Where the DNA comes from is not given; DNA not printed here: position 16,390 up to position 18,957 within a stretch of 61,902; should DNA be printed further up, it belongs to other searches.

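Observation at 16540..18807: The 755-aa NTPase has an AAA+/ORC-like core between unassignable N- and C-terminal regions and no visible effector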

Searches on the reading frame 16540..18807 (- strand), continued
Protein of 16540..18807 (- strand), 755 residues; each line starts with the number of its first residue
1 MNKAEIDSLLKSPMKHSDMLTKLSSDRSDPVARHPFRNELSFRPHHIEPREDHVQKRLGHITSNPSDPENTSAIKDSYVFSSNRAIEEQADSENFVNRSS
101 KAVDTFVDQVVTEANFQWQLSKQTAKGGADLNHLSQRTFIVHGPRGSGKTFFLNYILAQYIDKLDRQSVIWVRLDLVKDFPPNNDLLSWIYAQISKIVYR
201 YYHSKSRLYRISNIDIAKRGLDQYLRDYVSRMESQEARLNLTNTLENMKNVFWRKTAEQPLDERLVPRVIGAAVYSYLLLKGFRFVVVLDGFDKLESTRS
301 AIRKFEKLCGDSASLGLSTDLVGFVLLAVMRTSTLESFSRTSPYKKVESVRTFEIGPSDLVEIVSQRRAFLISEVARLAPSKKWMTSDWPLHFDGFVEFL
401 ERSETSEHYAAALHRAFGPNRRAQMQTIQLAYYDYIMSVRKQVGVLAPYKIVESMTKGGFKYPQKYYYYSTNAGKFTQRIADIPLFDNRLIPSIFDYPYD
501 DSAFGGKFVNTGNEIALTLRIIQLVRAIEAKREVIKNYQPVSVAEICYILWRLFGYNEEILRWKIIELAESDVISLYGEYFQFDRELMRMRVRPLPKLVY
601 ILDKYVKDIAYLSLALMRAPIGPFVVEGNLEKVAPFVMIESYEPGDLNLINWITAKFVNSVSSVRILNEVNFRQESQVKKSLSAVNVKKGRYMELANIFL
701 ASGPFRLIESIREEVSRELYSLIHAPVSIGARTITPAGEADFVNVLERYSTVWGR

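Call 62: search_solved_structures(query=A3, max_evalue=1, show_alignments=3)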
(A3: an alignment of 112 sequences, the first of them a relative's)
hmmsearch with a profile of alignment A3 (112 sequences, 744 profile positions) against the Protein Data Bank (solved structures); distinct sequences matched with E-value up to 1: 10.
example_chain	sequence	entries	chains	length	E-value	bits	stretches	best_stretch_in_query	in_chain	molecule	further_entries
5uj7_C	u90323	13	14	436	0.00089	20.8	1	133-160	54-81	Origin recognition complex subunit 4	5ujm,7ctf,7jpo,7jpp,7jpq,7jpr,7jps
7cte_D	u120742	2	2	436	0.0009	20.8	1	133-160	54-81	Origin recognition complex subunit 4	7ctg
9fi8_HA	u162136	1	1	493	0.0093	17.4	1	119-160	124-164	Small ribosomal subunit protein mS29,mS29(DAP3)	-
9hqv_Br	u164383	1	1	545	0.011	17.2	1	119-160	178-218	Small ribosomal subunit protein mS29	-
2qby_A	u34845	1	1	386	0.082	14.3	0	134-167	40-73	Cell division control protein 6 homolog 1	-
8hr7_A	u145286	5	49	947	0.15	13.4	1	136-164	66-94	Archaeal ATPase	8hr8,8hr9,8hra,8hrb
7jgr_D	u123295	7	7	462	0.16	13.3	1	132-161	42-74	Origin recognition complex subunit 4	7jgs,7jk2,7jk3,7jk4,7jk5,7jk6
4xgc_D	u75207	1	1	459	0.16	13.3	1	132-161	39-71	Origin recognition complex subunit 4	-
7wbb_A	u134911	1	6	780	0.82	11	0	270-398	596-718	AFG2 isoform 1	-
7wd3_A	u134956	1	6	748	0.96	10.8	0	270-398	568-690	ATPase family gene 2 protein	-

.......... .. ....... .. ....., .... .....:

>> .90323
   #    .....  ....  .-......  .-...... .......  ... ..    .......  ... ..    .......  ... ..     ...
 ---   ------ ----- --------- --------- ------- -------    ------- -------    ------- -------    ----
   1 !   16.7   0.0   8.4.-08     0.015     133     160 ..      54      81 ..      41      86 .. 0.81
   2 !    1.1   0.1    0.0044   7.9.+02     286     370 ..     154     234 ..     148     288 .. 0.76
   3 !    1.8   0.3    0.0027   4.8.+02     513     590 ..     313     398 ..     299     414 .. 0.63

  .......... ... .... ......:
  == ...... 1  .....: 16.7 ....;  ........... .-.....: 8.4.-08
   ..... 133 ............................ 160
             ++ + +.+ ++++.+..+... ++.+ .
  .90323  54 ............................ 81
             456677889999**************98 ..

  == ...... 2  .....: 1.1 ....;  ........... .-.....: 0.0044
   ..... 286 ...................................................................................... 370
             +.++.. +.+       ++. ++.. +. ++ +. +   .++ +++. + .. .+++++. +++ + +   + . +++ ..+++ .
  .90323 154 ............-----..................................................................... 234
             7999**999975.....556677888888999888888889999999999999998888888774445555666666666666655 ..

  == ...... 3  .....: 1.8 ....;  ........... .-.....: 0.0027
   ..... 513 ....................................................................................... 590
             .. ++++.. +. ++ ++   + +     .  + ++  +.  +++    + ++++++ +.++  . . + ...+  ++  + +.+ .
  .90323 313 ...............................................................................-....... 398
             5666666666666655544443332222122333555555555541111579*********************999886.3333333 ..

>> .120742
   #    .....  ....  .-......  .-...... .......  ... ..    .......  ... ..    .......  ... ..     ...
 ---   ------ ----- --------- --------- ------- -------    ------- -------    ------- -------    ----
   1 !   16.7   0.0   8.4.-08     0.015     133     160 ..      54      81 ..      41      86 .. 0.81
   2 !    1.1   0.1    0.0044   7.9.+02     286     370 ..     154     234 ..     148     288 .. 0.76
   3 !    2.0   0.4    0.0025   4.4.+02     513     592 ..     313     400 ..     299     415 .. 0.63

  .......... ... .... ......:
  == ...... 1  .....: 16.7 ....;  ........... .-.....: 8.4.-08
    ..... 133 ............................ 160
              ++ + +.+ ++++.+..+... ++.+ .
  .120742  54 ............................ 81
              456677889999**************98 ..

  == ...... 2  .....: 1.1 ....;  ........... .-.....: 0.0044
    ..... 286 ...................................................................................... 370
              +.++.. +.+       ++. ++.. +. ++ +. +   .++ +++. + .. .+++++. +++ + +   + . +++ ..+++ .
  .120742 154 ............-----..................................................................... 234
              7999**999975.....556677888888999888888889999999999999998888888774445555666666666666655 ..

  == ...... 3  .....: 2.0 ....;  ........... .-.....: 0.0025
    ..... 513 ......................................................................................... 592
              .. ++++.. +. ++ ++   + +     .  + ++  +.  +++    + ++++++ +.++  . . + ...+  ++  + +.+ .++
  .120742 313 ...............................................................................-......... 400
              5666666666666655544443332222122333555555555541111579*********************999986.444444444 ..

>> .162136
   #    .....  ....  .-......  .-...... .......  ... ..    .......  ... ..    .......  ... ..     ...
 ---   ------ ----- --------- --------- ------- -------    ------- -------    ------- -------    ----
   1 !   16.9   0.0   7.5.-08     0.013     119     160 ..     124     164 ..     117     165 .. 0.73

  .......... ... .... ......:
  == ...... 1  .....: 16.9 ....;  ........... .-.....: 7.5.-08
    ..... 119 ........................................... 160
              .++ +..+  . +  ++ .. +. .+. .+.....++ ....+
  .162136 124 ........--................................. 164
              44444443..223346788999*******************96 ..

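Call 79: fold_search(model_id=the predicted structure, library=viral)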
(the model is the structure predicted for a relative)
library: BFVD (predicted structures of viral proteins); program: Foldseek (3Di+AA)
matches with E <= 10: 519; with E <= 0.001: 1
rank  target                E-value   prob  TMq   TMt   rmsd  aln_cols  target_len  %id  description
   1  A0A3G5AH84            8.1e-04  1.00  0.23  0.30  14.4       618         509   11  Uncharacterized protein [Sylvanvirus sp.]
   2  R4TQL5                1.2e-03  0.97  0.20  0.23  16.7       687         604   11  (no name in the UniProt tables at hand)
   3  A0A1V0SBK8            1.4e-03  0.99  0.17  0.18  15.9       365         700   12  AAA family ATPase [Catovirus CTV1]
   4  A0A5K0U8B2            1.4e-03  0.97  0.19  0.20  21.1       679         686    9  ATP-dependent metallopeptidase FtsH/Yme1/Tma family protein [Yasminevirus sp. GU-2018]
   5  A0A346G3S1            2.9e-03  0.97  0.19  0.28  21.2       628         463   11  (no name in the UniProt tables at hand)
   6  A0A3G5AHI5            5.2e-03  1.00  0.28  0.38  12.8       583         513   10  Uncharacterized protein [Sylvanvirus sp.]
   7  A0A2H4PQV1            7.2e-03  0.91  0.20  0.30  18.8       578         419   10  (no name in the UniProt tables at hand)
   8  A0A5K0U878            8.2e-03  0.77  0.17  0.20  21.7       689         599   10  CYFA0S28e00188g1_1 [Yasminevirus sp. GU-2018]
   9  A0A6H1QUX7            9.3e-03  0.94  0.17  0.28  17.3       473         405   12  ATPase family protein [Ostreococcus mediterraneus virus 2]
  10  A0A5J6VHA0            1.1e-02  0.97  0.18  0.30  21.4       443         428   12  KAP family P-loop domain protein [Megaviridae environmental sample]
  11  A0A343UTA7            1.2e-02  0.69  0.13  0.22  14.2       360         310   10  (no name in the UniProt tables at hand)
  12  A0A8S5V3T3            1.3e-02  0.87  0.22  0.20  16.8       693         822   10  NLR family CARD domain-containing protein-inhibition, Muti-domain, Innate Immunity, Phosphorylation [Siphoviridae sp. cteDy1]
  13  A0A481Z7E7            1.3e-02  0.99  0.20  0.36  13.9       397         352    9  ATPase domain protein [Pithovirus LCPAC104]
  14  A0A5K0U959            1.4e-02  0.57  0.16  0.21  23.9       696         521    9  ATP-dependent metallopeptidase FtsH/Yme1/Tma family protein [Yasminevirus sp. GU-2018]
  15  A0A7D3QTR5            1.5e-02  0.98  0.17  0.25  14.2       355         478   11  AAA family ATPase [Fadolivirus FV1/VV64]
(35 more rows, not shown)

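Call 85: search_protein_families(library=pfam, alignment_id=A6, max_evalue=0.01)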
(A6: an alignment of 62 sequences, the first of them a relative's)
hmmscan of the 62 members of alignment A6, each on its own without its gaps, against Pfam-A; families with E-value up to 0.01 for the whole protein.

A. member 1, P0001 (755 aa): 6 families
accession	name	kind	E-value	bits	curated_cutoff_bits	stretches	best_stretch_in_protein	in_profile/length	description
PF13173.12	AAA_14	-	0.00068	20.1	27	1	136-192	2-56/129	AAA domain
PF13191.12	AAA_16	-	0.0017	19.3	32.6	1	137-297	25-146/167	AAA ATPase domain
PF05729.18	NACHT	-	0.0025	18.1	26.7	0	137-160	1-24/167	NACHT domain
PF13401.12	AAA_22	-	0.0032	18.2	27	0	136-206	5-69/130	AAA domain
PF24389.1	ORC-CDC6-like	-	0.0041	16.4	27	1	135-164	31-60/571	ORC-CDC6-like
PF24883.2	NPHP3_N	-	0.0068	17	24.8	0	134-162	20-48/164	Nephrocystin 3, N-terminal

B. families by the number of members that match (of 62 scanned): 18 families
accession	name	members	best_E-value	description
PF13191.12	AAA_16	48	2.1e-07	AAA ATPase domain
PF13401.12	AAA_22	35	7.7e-06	AAA domain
PF05729.18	NACHT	28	1.5e-06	NACHT domain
PF13173.12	AAA_14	22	2.5e-05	AAA domain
PF24883.2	NPHP3_N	14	2.7e-05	Nephrocystin 3, N-terminal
PF07693.20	KAP_NTPase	8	2.2e-06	KAP family P-loop domain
PF20720.3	nSTAND3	7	0.00023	Novel STAND NTPase 3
PF24389.1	ORC-CDC6-like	7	0.00047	ORC-CDC6-like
PF01637.24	ATPase_2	5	0.00041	ATPase domain predominantly from Archaea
PF00910.28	RNA_helicase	4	0.0018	RNA helicase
PF12775.13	AAA_7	2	0.0026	P-loop containing dynein motor region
PF19044.6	P-loop_TraG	2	0.0031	TraG P-loop domain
PF13476.12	AAA_23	1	0.0016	AAA domain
PF00005.33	ABC_tran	1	0.003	ABC transporter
PF00004.35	AAA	1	0.0045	ATPase family associated with various cellular activities (AAA)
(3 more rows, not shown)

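Call 86: search_protein_families(library=ncbifam, alignment_id=A6, max_evalue=0.01)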
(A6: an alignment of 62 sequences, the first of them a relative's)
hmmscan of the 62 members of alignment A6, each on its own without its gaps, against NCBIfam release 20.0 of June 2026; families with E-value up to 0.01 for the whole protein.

A. member 1, P0001 (755 aa): 2 families
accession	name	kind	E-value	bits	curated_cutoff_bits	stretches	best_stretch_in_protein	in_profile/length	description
NF047389.1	ATPase_Sll1717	subfamily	1.4e-08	34.3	75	1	134-367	27-272/454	P-loop ATPase, Sll1717 family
NF053860.1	DS41_1_antiphage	equivalog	0.0052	15.8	370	1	135-249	38-152/448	anti-phage protein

B. families by the number of members that match (of 62 scanned): 12 families
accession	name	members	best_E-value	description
NF047389.1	ATPase_Sll1717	42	4.6e-10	P-loop ATPase, Sll1717 family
TIGR02928.1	TIGR02928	6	1.6e-05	orc1/cdc6 family replication initiation protein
NF041743.1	RdrA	2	0.0025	antiviral RADAR system adenosine triphosphatase RdrA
TIGR00362.1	DnaA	1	0.00027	chromosomal replication initiator protein DnaA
TIGR01447.1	recD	1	0.0025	exodeoxyribonuclease V subunit alpha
TIGR02782.1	TrbB_P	1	0.0038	P-type conjugative transfer ATPase TrbB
NF053860.1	DS41_1_antiphage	1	0.0052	anti-phage protein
TIGR03783.1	Bac_Flav_CT_G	1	0.0059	TraG family conjugative transposon ATPase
NF045780.1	TrlF_fam_ATP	1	0.0063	TrlF family AAA-like ATPase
TIGR03420.1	DnaA_homol_Hda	1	0.0066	DnaA regulatory inactivator Hda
NF000361.1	self_FomB_kinase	1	0.0072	FomB family phosphonate monophosphate kinase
TIGR01448.2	helicase_RecD2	1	0.0088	SF1B family DNA helicase RecD2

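Call 97: search_protein_families(library=phrogs, proteins=[window:16540-18807:-], max_evalue=0.1)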
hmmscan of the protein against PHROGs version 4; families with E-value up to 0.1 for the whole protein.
window:16540-18807:- (755 aa): 1 family
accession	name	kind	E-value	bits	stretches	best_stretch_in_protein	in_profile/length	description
phrog_14719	-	unknown function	1.2e-06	27.9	1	124-375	287-519/833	-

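Call 99: search_dna_similar(query=window:16540-18807:-, collection=phages, mode=protein, max_evalue=0.001, max_rows=15)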
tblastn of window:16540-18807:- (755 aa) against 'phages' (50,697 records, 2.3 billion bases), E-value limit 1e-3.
No match.

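Call 101: search_dna_similar(query=window:16540-18807:-, collection=plasmids, mode=protein, max_evalue=0.00001, max_rows=15)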
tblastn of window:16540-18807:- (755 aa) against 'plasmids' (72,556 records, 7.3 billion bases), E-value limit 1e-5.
No match.
